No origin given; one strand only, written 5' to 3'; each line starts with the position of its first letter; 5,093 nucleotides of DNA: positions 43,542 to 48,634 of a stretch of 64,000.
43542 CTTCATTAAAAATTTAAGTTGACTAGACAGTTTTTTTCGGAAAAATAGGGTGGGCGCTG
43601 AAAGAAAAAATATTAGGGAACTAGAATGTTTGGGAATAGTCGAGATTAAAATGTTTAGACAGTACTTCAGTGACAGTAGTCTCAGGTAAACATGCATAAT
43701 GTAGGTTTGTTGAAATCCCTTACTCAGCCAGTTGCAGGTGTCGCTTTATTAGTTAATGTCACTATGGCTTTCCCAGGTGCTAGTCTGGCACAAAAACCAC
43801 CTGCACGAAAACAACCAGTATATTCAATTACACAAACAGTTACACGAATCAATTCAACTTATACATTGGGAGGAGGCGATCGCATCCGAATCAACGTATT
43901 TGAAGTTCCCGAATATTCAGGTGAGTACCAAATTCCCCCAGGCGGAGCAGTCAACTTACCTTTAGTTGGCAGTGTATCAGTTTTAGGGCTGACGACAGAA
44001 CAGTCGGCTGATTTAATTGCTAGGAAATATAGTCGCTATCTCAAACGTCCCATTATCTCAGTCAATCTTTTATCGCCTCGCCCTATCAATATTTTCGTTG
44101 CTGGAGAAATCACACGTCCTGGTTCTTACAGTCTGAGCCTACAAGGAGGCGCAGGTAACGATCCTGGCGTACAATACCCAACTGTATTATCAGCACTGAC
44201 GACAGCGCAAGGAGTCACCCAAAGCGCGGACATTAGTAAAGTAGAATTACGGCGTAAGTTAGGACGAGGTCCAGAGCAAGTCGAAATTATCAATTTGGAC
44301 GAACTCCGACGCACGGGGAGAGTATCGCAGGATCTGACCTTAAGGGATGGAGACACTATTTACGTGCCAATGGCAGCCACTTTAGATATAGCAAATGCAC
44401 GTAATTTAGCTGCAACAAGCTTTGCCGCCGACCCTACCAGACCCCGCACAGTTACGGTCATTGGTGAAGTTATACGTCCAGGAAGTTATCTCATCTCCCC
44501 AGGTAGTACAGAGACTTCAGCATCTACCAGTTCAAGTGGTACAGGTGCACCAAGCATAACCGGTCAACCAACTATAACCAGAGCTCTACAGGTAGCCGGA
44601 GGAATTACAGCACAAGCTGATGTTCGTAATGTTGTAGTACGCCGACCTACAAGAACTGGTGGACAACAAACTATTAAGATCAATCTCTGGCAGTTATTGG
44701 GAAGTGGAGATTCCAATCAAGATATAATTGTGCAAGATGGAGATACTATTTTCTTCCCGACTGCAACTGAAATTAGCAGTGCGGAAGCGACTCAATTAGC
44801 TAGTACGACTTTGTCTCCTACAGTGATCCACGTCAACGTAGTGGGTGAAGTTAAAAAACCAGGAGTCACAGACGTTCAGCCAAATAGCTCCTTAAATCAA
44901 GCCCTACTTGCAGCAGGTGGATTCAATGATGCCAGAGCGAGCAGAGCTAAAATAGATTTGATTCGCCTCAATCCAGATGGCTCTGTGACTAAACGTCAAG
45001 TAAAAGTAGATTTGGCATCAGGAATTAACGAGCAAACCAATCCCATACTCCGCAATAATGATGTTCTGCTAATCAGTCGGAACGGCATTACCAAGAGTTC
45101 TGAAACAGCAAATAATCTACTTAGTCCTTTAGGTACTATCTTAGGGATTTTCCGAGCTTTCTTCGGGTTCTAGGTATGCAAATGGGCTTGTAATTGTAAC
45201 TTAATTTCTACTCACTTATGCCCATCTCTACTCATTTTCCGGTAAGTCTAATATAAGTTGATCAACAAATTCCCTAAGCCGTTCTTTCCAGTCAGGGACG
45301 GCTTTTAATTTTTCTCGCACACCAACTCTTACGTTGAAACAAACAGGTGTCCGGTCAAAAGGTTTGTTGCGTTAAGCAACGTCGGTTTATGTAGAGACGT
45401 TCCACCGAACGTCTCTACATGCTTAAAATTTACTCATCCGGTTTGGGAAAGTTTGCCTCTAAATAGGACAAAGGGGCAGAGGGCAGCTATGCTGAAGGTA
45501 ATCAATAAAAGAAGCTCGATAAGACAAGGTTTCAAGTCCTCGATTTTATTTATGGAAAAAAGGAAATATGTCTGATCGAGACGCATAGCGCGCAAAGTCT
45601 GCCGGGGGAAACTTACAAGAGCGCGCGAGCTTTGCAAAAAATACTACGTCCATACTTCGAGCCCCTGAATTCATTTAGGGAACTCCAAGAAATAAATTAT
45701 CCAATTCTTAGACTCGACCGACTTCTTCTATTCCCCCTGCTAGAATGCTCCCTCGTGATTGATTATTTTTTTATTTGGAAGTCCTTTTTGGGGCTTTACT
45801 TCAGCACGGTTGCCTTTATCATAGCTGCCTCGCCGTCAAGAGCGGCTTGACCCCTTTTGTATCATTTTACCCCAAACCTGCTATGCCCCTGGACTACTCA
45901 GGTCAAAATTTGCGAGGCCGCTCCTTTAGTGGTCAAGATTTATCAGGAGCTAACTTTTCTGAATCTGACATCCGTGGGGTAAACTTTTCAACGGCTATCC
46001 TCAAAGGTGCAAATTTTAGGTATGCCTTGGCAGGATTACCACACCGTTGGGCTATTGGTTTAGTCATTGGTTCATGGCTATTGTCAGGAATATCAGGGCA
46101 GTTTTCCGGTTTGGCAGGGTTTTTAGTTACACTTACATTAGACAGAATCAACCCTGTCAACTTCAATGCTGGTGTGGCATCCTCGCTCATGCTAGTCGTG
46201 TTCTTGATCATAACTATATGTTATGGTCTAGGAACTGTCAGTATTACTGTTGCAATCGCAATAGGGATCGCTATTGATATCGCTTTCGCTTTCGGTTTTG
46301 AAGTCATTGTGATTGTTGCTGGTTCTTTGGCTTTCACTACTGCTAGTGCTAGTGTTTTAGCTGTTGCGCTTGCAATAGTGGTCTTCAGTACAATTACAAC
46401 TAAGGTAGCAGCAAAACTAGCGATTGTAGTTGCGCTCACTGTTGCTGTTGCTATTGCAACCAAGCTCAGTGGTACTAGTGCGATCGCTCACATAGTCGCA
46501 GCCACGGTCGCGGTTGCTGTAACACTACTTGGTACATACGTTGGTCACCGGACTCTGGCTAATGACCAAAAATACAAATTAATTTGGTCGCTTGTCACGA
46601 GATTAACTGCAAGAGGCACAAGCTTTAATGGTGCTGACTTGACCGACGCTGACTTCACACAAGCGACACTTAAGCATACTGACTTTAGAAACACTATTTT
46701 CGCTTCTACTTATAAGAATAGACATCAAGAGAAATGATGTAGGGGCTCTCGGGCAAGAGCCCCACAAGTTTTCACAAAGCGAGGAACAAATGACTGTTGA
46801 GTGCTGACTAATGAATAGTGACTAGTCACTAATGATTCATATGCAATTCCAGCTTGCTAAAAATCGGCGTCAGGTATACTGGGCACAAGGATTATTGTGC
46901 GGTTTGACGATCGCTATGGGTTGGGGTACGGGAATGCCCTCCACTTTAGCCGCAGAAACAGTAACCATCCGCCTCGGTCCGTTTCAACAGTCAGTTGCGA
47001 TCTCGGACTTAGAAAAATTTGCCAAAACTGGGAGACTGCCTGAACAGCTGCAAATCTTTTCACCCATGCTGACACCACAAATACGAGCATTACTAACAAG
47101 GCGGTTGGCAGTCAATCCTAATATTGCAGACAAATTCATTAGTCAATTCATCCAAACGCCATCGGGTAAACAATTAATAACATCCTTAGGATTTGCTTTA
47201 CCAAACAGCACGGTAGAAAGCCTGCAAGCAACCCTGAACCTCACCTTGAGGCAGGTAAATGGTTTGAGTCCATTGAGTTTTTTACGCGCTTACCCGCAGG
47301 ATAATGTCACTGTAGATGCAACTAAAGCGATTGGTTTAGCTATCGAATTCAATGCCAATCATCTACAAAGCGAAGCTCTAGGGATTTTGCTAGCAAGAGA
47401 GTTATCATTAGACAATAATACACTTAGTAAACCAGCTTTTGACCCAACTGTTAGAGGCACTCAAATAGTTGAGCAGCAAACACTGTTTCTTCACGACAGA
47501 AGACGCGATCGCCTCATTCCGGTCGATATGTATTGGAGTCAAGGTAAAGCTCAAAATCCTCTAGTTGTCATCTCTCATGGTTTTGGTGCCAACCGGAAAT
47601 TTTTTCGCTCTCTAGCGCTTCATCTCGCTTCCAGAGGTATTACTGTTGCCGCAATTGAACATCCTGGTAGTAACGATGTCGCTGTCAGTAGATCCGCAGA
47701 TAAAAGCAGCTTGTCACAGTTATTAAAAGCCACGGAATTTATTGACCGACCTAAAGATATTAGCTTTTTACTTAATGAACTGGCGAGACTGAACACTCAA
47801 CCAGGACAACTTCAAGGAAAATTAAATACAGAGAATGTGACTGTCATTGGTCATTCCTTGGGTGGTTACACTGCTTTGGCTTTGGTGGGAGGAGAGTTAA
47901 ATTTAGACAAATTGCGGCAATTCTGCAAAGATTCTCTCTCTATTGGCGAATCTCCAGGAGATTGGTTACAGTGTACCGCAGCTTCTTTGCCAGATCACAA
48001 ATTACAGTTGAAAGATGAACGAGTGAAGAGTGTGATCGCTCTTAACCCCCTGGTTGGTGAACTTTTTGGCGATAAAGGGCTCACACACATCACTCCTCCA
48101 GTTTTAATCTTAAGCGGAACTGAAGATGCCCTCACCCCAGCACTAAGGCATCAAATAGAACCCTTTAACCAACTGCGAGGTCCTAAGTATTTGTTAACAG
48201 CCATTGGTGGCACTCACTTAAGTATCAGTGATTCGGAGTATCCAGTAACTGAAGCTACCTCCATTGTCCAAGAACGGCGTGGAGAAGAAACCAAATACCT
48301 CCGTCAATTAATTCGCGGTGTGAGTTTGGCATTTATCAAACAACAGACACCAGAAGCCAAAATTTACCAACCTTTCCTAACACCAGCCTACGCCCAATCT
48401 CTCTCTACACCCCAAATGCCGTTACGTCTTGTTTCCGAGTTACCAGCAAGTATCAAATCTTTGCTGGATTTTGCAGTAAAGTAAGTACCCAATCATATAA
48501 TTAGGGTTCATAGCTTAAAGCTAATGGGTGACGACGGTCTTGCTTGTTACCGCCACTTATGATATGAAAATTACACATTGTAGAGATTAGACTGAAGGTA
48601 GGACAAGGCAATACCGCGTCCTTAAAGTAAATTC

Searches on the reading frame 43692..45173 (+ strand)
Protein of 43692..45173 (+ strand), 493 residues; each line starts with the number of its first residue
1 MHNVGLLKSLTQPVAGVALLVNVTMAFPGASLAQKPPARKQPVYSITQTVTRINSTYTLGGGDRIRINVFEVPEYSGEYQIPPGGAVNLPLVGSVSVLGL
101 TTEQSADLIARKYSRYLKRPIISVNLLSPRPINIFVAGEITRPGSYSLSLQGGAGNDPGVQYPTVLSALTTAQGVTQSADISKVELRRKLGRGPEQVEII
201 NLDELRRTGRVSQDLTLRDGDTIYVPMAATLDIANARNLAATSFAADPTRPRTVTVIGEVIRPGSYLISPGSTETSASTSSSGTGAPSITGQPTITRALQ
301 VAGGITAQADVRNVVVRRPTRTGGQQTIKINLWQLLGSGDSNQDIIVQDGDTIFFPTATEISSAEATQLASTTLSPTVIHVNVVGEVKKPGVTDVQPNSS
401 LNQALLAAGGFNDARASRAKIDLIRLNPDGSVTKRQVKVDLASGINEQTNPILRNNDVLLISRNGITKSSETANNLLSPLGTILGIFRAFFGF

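Call 49: search_protein_families(library=ncbifam, proteins=[window:43692-45173:+], max_evalue=1e-10)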
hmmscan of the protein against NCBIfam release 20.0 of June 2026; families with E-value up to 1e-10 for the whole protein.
window:43692-45173:+ (493 aa): 4 families
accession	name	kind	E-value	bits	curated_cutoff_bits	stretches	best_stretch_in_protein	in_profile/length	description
TIGR03027.2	pepcterm_export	equivalog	1e-35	122.9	180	1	56-227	2-166/169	XrtA/PEP-CTERM system exopolysaccharide export protein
TIGR03028.1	EpsE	equivalog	1.7e-34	119.2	262.65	1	57-229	2-163/239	polysaccharide export protein EpsE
NF011658.0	PRK15078.1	subfamily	1.2e-26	93.4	333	1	54-230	82-254/380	polysaccharide export protein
NF041843.1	EpsY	equivalog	7.5e-24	84.1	320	1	52-225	48-210/211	exopolysaccharide export protein EpsY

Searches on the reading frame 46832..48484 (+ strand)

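Call 49: search_protein_families(library=ncbifam, proteins=[window:46832-48484:+], max_evalue=1e-10)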
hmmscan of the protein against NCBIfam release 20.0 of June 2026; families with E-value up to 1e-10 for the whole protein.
window:46832-48484:+ (550 aa): 0 families

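Call 75: search_protein_families(library=pfam, proteins=[window:46832-48484:+], max_evalue=0.0001)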
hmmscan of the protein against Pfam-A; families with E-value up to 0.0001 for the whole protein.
window:46832-48484:+ (550 aa): 7 families
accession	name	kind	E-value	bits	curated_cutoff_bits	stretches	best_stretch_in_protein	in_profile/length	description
PF07176.17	DUF1400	-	5.2e-32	111.2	23.4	1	40-162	1-127/127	Alpha/beta hydrolase of unknown function (DUF1400)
PF03403.19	PAF-AH_p_II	-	6.1e-14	51.8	20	1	240-278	98-136/372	Platelet-activating factor acetylhydrolase, isoform II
PF00561.26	Abhydrolase_1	-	4.4e-09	36.8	25.8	1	243-352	1-87/245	alpha/beta hydrolase fold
PF12146.15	Hydrolase_4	-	6.7e-08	32.6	27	1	243-352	5-94/239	Serine aminopeptidase, S33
PF12697.13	Abhydrolase_6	-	1.2e-07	33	26.3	1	245-437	1-181/217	Alpha/beta hydrolase family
PF12740.14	PETase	-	2.7e-07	30.7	28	0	243-350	55-141/263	PET hydrolase-like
PF07224.18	Chlorophyllase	-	1.6e-05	24.3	26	0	239-504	39-271/301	Chlorophyllase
